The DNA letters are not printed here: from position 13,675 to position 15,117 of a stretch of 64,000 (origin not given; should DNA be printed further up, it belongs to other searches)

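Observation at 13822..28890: Operon of two giant tandem LRR surface proteins ending in a HisRS-like pseudo-synthetase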

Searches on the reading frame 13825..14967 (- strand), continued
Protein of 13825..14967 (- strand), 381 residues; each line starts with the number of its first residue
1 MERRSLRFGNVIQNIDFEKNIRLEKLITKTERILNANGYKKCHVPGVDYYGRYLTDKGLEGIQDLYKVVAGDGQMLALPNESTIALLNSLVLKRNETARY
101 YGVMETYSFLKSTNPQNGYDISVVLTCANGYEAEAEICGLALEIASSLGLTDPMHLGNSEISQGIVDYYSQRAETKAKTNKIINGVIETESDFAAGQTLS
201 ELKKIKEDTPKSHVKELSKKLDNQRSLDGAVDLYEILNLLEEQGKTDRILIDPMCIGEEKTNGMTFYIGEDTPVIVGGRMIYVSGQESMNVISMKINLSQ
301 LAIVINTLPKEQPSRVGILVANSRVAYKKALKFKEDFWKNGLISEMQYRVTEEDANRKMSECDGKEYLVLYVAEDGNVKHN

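Call 64: search_protein_families(library=ncbifam, proteins=[P0009, P0011, P0017, P0023, P0027, P0029, P0030, P0032, P0033, P0034], max_evalue=0.00001)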
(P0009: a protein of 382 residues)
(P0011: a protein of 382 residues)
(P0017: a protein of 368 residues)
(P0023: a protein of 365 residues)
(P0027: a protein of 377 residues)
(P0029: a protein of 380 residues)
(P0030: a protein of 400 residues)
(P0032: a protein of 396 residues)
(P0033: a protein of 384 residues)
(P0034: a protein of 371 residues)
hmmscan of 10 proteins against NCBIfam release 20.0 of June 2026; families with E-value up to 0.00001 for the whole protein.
P0009 (382 aa): 6 families
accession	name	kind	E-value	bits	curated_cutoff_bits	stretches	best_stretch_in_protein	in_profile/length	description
TIGR00443.1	hisZ_biosyn_reg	equivalog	2.7e-16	59.6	271.65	1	21-243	9-247/314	ATP phosphoribosyltransferase regulatory subunit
TIGR00442.1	hisS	equivalog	8.5e-09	34.9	286.75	1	21-226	15-226/406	histidine--tRNA ligase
NF008941.0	PRK12292.2-4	equivalog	6.9e-08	31.8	447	1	21-183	22-189/393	ATP phosphoribosyltransferase regulatory subunit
NF008945.0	PRK12292.3-3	equivalog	7.9e-06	25.2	409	0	22-180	16-174/368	ATP phosphoribosyltransferase regulatory subunit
NF008935.0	PRK12292.1-1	equivalog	8.1e-06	25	350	0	19-185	17-189/382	ATP phosphoribosyltransferase regulatory subunit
NF008942.0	PRK12292.2-5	equivalog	9.6e-06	24.4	643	0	21-251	24-268/434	ATP phosphoribosyltransferase regulatory subunit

P0011 (382 aa): 11 families
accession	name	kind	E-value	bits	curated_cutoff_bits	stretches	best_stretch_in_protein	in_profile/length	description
TIGR00443.1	hisZ_biosyn_reg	equivalog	6.2e-29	101.1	271.65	1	20-284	10-288/314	ATP phosphoribosyltransferase regulatory subunit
NF008936.0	PRK12292.1-3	equivalog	9.5e-18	64.2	492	1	22-377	23-395/406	ATP phosphoribosyltransferase regulatory subunit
NF008941.0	PRK12292.2-4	equivalog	2.7e-17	62.8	447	1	19-357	22-370/393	ATP phosphoribosyltransferase regulatory subunit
TIGR00442.1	hisS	equivalog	1.2e-11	44.3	286.75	1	18-359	14-367/406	histidine--tRNA ligase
NF008935.0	PRK12292.1-1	equivalog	5e-11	42.2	350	1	23-284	23-293/382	ATP phosphoribosyltransferase regulatory subunit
NF008939.0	PRK12292.2-1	equivalog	1.6e-10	40.3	335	1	117-356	119-371/391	ATP phosphoribosyltransferase regulatory subunit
NF009086.0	PRK12421.1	equivalog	5.5e-10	38.7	318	1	21-337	24-352/389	ATP phosphoribosyltransferase regulatory subunit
NF008953.0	PRK12295.1-6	equivalog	1.7e-09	37.2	384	1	15-212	6-206/384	ATP phosphoribosyltransferase regulatory subunit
NF008945.0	PRK12292.3-3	equivalog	8.6e-09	35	409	1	21-182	17-176/368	ATP phosphoribosyltransferase regulatory subunit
NF008940.0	PRK12292.2-3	equivalog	1e-08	34.4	450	1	112-377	115-395/404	ATP phosphoribosyltransferase regulatory subunit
NF008942.0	PRK12292.2-5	equivalog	3.6e-08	32.4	643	1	19-287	24-307/434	ATP phosphoribosyltransferase regulatory subunit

P0017 (368 aa): 6 families
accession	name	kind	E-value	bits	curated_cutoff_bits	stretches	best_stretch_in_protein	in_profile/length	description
TIGR00443.1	hisZ_biosyn_reg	equivalog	1.4e-15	57.2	271.65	1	57-270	52-287/314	ATP phosphoribosyltransferase regulatory subunit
NF008942.0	PRK12292.2-5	equivalog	3.8e-14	52.2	643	1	99-271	121-304/434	ATP phosphoribosyltransferase regulatory subunit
NF008936.0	PRK12292.1-3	equivalog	5.7e-14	51.8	492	1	99-365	115-397/406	ATP phosphoribosyltransferase regulatory subunit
NF008941.0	PRK12292.2-4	equivalog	2.8e-09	36.4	447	1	112-270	130-299/393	ATP phosphoribosyltransferase regulatory subunit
NF008938.0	PRK12292.1-6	equivalog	4e-06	26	833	1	114-359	130-390/420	ATP phosphoribosyltransferase regulatory subunit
NF008935.0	PRK12292.1-1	equivalog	5.3e-06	25.6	350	1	101-271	117-293/382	ATP phosphoribosyltransferase regulatory subunit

P0023 (365 aa): 7 families
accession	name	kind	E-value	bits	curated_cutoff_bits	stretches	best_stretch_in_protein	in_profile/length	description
TIGR00443.1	hisZ_biosyn_reg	equivalog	5.3e-22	78.3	271.65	1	13-271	7-290/314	ATP phosphoribosyltransferase regulatory subunit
NF008936.0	PRK12292.1-3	equivalog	1.6e-16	60.2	492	1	86-360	101-395/406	ATP phosphoribosyltransferase regulatory subunit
NF008941.0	PRK12292.2-4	equivalog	3.5e-16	59.1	447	1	97-309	117-342/393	ATP phosphoribosyltransferase regulatory subunit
NF008942.0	PRK12292.2-5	equivalog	4.1e-16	58.6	643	1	98-297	122-334/434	ATP phosphoribosyltransferase regulatory subunit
NF009086.0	PRK12421.1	equivalog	1.5e-12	47.2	318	1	100-313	121-344/389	ATP phosphoribosyltransferase regulatory subunit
TIGR00442.1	hisS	equivalog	3.2e-11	42.8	286.75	1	98-359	115-384/406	histidine--tRNA ligase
NF008935.0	PRK12292.1-1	equivalog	4.8e-11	42.2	350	1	84-312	98-338/382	ATP phosphoribosyltransferase regulatory subunit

P0027 (377 aa): 16 families
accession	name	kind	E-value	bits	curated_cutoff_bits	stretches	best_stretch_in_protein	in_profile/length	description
TIGR00443.1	hisZ_biosyn_reg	equivalog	7.1e-42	143.6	271.65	1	11-301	1-310/314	ATP phosphoribosyltransferase regulatory subunit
NF008936.0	PRK12292.1-3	equivalog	7.7e-33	113.9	492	1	3-374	4-396/406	ATP phosphoribosyltransferase regulatory subunit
NF008942.0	PRK12292.2-5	equivalog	3.6e-31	108.2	643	1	5-338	10-363/434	ATP phosphoribosyltransferase regulatory subunit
NF008941.0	PRK12292.2-4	equivalog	1.7e-28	99.6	447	1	7-336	10-357/393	ATP phosphoribosyltransferase regulatory subunit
NF009086.0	PRK12421.1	equivalog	8.1e-25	87.6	318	1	5-330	8-348/389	ATP phosphoribosyltransferase regulatory subunit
TIGR00442.1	hisS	equivalog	4.2e-24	85.3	286.75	1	7-375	3-386/406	histidine--tRNA ligase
NF008935.0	PRK12292.1-1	equivalog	7.7e-20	71.2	350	1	2-308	2-322/382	ATP phosphoribosyltransferase regulatory subunit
NF008940.0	PRK12292.2-3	equivalog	1.5e-18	66.8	450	1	59-375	59-397/404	ATP phosphoribosyltransferase regulatory subunit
NF008938.0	PRK12292.1-6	equivalog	1.4e-16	60.4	833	1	7-367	9-388/420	ATP phosphoribosyltransferase regulatory subunit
NF008945.0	PRK12292.3-3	equivalog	4e-14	52.5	409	1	7-280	3-283/368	ATP phosphoribosyltransferase regulatory subunit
NF008953.0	PRK12295.1-6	equivalog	9.6e-14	51.1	384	1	20-212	11-208/384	ATP phosphoribosyltransferase regulatory subunit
NF008946.0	PRK12293.1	equivalog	7.8e-11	42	224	1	6-279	7-259/282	ATP phosphoribosyltransferase regulatory subunit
NF008939.0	PRK12292.2-1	equivalog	3.5e-10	39.2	335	1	9-277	8-291/391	ATP phosphoribosyltransferase regulatory subunit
NF008937.0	PRK12292.1-4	equivalog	3.9e-10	39.1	693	1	55-300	60-322/395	ATP phosphoribosyltransferase regulatory subunit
NF008943.0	PRK12292.3-1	equivalog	8.8e-10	38.2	690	1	5-266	25-294/403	ATP phosphoribosyltransferase regulatory subunit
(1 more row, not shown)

P0029 (380 aa): 12 families
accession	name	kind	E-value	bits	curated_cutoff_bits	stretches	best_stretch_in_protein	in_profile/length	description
TIGR00443.1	hisZ_biosyn_reg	equivalog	2.6e-36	125.3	271.65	1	20-281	9-286/314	ATP phosphoribosyltransferase regulatory subunit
NF009086.0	PRK12421.1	equivalog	5.4e-28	98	318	1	17-355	19-368/389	ATP phosphoribosyltransferase regulatory subunit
NF008936.0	PRK12292.1-3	equivalog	1.3e-24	86.8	492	1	2-376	2-395/406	ATP phosphoribosyltransferase regulatory subunit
NF008935.0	PRK12292.1-1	equivalog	2.4e-24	86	350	1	27-331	26-339/382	ATP phosphoribosyltransferase regulatory subunit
NF008941.0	PRK12292.2-4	equivalog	5e-21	75.1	447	1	8-338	10-356/393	ATP phosphoribosyltransferase regulatory subunit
NF008940.0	PRK12292.2-3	equivalog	6.7e-21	74.5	450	1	22-378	20-397/404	ATP phosphoribosyltransferase regulatory subunit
TIGR00442.1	hisS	equivalog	2.7e-18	66.2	286.75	1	8-363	3-372/406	histidine--tRNA ligase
NF008942.0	PRK12292.2-5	equivalog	3.5e-18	65.4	643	1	7-375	11-398/434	ATP phosphoribosyltransferase regulatory subunit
NF008939.0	PRK12292.2-1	equivalog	4.9e-13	48.6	335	1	18-348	16-364/391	ATP phosphoribosyltransferase regulatory subunit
NF008937.0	PRK12292.1-4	equivalog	1.4e-11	43.9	693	1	30-283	32-301/395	ATP phosphoribosyltransferase regulatory subunit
NF008945.0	PRK12292.3-3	equivalog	3e-09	36.5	409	1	21-315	16-313/368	ATP phosphoribosyltransferase regulatory subunit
NF008938.0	PRK12292.1-6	equivalog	1.2e-07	31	833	1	15-341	16-359/420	ATP phosphoribosyltransferase regulatory subunit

P0030 (400 aa): 21 families
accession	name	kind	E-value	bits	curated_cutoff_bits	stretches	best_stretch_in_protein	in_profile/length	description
NF008942.0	PRK12292.2-5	equivalog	2.3e-90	303.3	643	1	6-397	9-403/434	ATP phosphoribosyltransferase regulatory subunit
NF008936.0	PRK12292.1-3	equivalog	3.8e-90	302.6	492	1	5-393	4-395/406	ATP phosphoribosyltransferase regulatory subunit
TIGR00443.1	hisZ_biosyn_reg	equivalog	1.1e-89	300.7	271.65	1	13-324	1-313/314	ATP phosphoribosyltransferase regulatory subunit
NF008941.0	PRK12292.2-4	equivalog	3.1e-76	256.8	447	1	9-375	10-372/393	ATP phosphoribosyltransferase regulatory subunit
NF008945.0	PRK12292.3-3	equivalog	1.4e-62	211.9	409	1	9-388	3-356/368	ATP phosphoribosyltransferase regulatory subunit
NF008938.0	PRK12292.1-6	equivalog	2.8e-57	194.5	833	1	5-384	5-385/420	ATP phosphoribosyltransferase regulatory subunit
TIGR00442.1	hisS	equivalog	2.5e-55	188.1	286.75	1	9-398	3-390/406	histidine--tRNA ligase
NF008940.0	PRK12292.2-3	equivalog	2.8e-53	181.1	450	1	9-389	6-391/404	ATP phosphoribosyltransferase regulatory subunit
NF009086.0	PRK12421.1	equivalog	7.1e-53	179.9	318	1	8-383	9-378/389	ATP phosphoribosyltransferase regulatory subunit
NF008935.0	PRK12292.1-1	equivalog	1e-51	176.1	350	1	7-380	5-367/382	ATP phosphoribosyltransferase regulatory subunit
NF008943.0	PRK12292.3-1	equivalog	3e-51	174.8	690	1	6-386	24-382/403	ATP phosphoribosyltransferase regulatory subunit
NF008937.0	PRK12292.1-4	equivalog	5.9e-37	127.5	693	1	7-369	8-366/395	ATP phosphoribosyltransferase regulatory subunit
NF008944.0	PRK12292.3-2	equivalog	2.5e-29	102.5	374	1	6-323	13-337/341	ATP phosphoribosyltransferase regulatory subunit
NF008939.0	PRK12292.2-1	equivalog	3.3e-29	101.8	335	1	11-382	8-383/391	ATP phosphoribosyltransferase regulatory subunit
NF009085.0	PRK12420.1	equivalog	1.2e-27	97.3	540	1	11-397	9-402/426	histidine--tRNA ligase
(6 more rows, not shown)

P0032 (396 aa): 22 families
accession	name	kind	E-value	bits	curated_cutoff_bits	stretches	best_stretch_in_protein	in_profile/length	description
NF008936.0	PRK12292.1-3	equivalog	2.8e-90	303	492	1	4-390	5-396/406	ATP phosphoribosyltransferase regulatory subunit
TIGR00443.1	hisZ_biosyn_reg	equivalog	1.7e-88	296.7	271.65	1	11-317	1-312/314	ATP phosphoribosyltransferase regulatory subunit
NF008941.0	PRK12292.2-4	equivalog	1.7e-78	264.3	447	1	8-331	11-336/393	ATP phosphoribosyltransferase regulatory subunit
NF008942.0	PRK12292.2-5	equivalog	1.9e-78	264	643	1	4-394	9-404/434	ATP phosphoribosyltransferase regulatory subunit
TIGR00442.1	hisS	equivalog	7.2e-67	226.1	286.75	1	6-393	2-389/406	histidine--tRNA ligase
NF008945.0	PRK12292.3-3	equivalog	5.5e-57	193.6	409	1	9-380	5-353/368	ATP phosphoribosyltransferase regulatory subunit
NF008940.0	PRK12292.2-3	equivalog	2.1e-56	191.5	450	1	3-395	2-401/404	ATP phosphoribosyltransferase regulatory subunit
NF008938.0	PRK12292.1-6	equivalog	1.9e-55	188.5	833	1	7-321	9-328/420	ATP phosphoribosyltransferase regulatory subunit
NF008935.0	PRK12292.1-1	equivalog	3.5e-49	167.7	350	1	1-322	1-322/382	ATP phosphoribosyltransferase regulatory subunit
NF009086.0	PRK12421.1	equivalog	1.3e-47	162.6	318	1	4-359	7-358/389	ATP phosphoribosyltransferase regulatory subunit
NF008943.0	PRK12292.3-1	equivalog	3.7e-47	161.3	690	1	6-343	26-354/403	ATP phosphoribosyltransferase regulatory subunit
NF009085.0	PRK12420.1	equivalog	2.4e-39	135.9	540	1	2-391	2-400/426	histidine--tRNA ligase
NF008937.0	PRK12292.1-4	equivalog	1.5e-37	129.4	693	1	4-315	7-323/395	ATP phosphoribosyltransferase regulatory subunit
NF008953.0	PRK12295.1-6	equivalog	3.1e-32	112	384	2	15-200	6-190/384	ATP phosphoribosyltransferase regulatory subunit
NF008939.0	PRK12292.2-1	equivalog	1.2e-28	99.9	335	1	6-330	5-335/391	ATP phosphoribosyltransferase regulatory subunit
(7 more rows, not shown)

P0033 (384 aa): 22 families
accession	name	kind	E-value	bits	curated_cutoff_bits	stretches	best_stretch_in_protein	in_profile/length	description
TIGR00443.1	hisZ_biosyn_reg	equivalog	1.1e-79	267.8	271.65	1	11-318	2-313/314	ATP phosphoribosyltransferase regulatory subunit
NF008936.0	PRK12292.1-3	equivalog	4.6e-74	249.6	492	1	6-378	8-385/406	ATP phosphoribosyltransferase regulatory subunit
NF008941.0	PRK12292.2-4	equivalog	1.7e-70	237.9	447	1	5-338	9-341/393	ATP phosphoribosyltransferase regulatory subunit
NF008942.0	PRK12292.2-5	equivalog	3e-62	210.7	643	1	7-336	13-346/434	ATP phosphoribosyltransferase regulatory subunit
TIGR00442.1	hisS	equivalog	1.1e-58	199.2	286.75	1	7-365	4-360/406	histidine--tRNA ligase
NF008938.0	PRK12292.1-6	equivalog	2.3e-50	171.7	833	1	7-361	10-366/420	ATP phosphoribosyltransferase regulatory subunit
NF008945.0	PRK12292.3-3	equivalog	4.4e-50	170.8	409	1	12-321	9-307/368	ATP phosphoribosyltransferase regulatory subunit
NF009086.0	PRK12421.1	equivalog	8.1e-43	146.8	318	1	8-323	12-333/389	ATP phosphoribosyltransferase regulatory subunit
NF008943.0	PRK12292.3-1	equivalog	1.1e-41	143.3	690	1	7-317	28-330/403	ATP phosphoribosyltransferase regulatory subunit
NF008935.0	PRK12292.1-1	equivalog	1.8e-41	142.4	350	1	9-320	10-320/382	ATP phosphoribosyltransferase regulatory subunit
NF008940.0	PRK12292.2-3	equivalog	5.3e-39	134.1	450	1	6-335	6-340/404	ATP phosphoribosyltransferase regulatory subunit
NF008953.0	PRK12295.1-6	equivalog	1.9e-34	119.3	384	2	20-175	12-165/384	ATP phosphoribosyltransferase regulatory subunit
NF008937.0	PRK12292.1-4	equivalog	4.5e-31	108.1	693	1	11-315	15-323/395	ATP phosphoribosyltransferase regulatory subunit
NF009085.0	PRK12420.1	equivalog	3.4e-27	95.8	540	1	6-353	7-365/426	histidine--tRNA ligase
NF008939.0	PRK12292.2-1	equivalog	1.8e-25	89.5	335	1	5-342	5-346/391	ATP phosphoribosyltransferase regulatory subunit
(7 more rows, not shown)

P0034 (371 aa): 9 families
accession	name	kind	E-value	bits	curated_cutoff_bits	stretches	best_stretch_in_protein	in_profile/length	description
TIGR00443.1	hisZ_biosyn_reg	equivalog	9e-19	67.7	271.65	1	28-284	8-286/314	ATP phosphoribosyltransferase regulatory subunit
NF008941.0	PRK12292.2-4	equivalog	1e-12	47.7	447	1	31-284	24-298/393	ATP phosphoribosyltransferase regulatory subunit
NF008942.0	PRK12292.2-5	equivalog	2.7e-10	39.4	643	1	122-286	129-304/434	ATP phosphoribosyltransferase regulatory subunit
NF008936.0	PRK12292.1-3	equivalog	5.8e-10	38.5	492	1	37-366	28-393/406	ATP phosphoribosyltransferase regulatory subunit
NF008935.0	PRK12292.1-1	equivalog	3e-08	33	350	1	132-357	133-369/382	ATP phosphoribosyltransferase regulatory subunit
TIGR00442.1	hisS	equivalog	1.3e-07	31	286.75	1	122-281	122-282/406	histidine--tRNA ligase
NF009086.0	PRK12421.1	equivalog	2.1e-07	30.2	318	1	28-346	21-366/389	ATP phosphoribosyltransferase regulatory subunit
NF008945.0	PRK12292.3-3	equivalog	1.4e-06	27.7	409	1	114-361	105-355/368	ATP phosphoribosyltransferase regulatory subunit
NF008940.0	PRK12292.2-3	equivalog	7.1e-06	25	450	0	136-369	136-396/404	ATP phosphoribosyltransferase regulatory subunit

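Call 79: list_cluster_members(proteins=[P0002, P0003, P0009, P0011])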
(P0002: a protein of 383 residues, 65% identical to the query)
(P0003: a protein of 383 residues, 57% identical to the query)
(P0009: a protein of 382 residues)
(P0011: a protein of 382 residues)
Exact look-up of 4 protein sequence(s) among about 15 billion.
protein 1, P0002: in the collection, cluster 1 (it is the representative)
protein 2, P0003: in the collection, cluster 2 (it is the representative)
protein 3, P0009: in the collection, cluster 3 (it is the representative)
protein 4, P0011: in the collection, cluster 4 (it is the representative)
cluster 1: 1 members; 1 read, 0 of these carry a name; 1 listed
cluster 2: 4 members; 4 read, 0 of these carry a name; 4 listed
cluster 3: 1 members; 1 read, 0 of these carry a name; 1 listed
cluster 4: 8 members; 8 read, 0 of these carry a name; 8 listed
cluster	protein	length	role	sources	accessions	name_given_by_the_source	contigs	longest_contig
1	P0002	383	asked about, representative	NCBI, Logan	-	-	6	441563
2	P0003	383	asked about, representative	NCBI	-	-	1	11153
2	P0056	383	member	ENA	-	-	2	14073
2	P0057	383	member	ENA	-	-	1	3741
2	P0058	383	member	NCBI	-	-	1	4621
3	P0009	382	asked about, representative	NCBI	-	-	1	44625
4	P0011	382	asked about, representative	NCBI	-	-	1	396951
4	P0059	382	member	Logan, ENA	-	-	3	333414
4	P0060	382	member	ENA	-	-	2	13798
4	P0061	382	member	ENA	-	-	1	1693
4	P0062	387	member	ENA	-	-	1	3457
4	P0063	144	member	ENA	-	-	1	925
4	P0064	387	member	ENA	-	-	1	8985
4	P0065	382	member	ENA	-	-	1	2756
